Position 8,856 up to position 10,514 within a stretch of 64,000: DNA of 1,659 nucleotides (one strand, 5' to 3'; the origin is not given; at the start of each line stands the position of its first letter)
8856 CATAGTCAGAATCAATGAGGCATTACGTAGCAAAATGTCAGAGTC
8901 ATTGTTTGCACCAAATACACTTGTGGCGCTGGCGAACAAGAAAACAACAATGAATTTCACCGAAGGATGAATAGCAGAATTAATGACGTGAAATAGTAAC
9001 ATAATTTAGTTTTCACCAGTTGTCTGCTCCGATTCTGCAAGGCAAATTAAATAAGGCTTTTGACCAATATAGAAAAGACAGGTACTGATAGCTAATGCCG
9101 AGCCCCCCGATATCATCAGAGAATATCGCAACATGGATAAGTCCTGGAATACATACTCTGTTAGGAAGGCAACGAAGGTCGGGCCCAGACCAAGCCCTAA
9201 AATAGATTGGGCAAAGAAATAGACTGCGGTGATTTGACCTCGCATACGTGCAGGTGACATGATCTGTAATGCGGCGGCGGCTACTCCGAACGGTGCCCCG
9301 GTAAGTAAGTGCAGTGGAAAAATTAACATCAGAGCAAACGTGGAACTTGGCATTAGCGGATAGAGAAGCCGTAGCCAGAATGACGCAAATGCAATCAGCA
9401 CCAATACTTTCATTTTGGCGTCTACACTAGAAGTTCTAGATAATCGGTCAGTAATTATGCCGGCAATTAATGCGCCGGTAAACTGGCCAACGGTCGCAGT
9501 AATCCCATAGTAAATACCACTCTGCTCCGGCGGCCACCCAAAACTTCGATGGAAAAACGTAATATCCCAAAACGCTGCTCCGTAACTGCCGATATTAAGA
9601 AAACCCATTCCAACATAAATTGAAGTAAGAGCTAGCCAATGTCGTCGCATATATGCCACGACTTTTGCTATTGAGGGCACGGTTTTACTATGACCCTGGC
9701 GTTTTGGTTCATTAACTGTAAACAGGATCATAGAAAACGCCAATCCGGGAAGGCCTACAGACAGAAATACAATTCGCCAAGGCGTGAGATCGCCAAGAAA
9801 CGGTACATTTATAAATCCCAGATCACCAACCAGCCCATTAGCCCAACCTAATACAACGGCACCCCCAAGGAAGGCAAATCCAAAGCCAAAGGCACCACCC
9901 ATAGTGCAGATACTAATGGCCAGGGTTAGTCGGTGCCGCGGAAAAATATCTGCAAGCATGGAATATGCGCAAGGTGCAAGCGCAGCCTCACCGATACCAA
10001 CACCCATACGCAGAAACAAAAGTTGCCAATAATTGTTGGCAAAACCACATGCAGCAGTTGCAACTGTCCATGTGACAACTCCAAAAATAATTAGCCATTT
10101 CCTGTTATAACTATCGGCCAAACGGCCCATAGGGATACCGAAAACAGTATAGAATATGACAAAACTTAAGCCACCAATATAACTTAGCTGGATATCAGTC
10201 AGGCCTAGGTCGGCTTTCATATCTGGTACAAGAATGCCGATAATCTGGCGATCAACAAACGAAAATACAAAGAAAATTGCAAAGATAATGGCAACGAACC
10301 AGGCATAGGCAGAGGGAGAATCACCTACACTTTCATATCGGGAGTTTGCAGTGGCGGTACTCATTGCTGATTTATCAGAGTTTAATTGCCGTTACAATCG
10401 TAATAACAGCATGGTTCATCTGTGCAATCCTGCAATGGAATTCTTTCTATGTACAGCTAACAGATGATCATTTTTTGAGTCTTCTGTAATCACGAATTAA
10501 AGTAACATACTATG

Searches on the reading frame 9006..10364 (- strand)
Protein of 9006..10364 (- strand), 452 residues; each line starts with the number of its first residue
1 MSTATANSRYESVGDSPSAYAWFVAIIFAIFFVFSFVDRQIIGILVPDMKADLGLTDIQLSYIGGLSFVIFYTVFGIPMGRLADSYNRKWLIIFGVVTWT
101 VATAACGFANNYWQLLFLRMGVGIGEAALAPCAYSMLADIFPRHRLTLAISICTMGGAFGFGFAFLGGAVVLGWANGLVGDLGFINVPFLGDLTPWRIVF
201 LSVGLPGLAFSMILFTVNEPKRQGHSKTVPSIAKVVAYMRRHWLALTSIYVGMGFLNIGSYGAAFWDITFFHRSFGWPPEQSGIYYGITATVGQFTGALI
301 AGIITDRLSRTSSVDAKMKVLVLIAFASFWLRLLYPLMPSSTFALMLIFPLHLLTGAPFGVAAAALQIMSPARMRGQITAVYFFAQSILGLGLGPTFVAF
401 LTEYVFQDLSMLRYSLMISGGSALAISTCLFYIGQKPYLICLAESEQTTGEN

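Call 8: search_protein_families(library=pfam, proteins=[window:9006-10364:-])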
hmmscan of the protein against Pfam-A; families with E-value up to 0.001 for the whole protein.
window:9006-10364:- (452 aa): 3 families
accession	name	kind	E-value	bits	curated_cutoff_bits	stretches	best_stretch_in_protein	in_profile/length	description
PF07690.21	MFS_1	-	1.9e-40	139.3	33.4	1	29-395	2-347/347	Major Facilitator Superfamily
PF03137.26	OATP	-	6.2e-06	25.2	25.8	0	111-173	131-194/545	Organic Anion Transporter Polypeptide (OATP) family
PF00083.30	Sugar_tr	-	5.9e-05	22.6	22.3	1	76-222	63-196/452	Sugar (and other) transporter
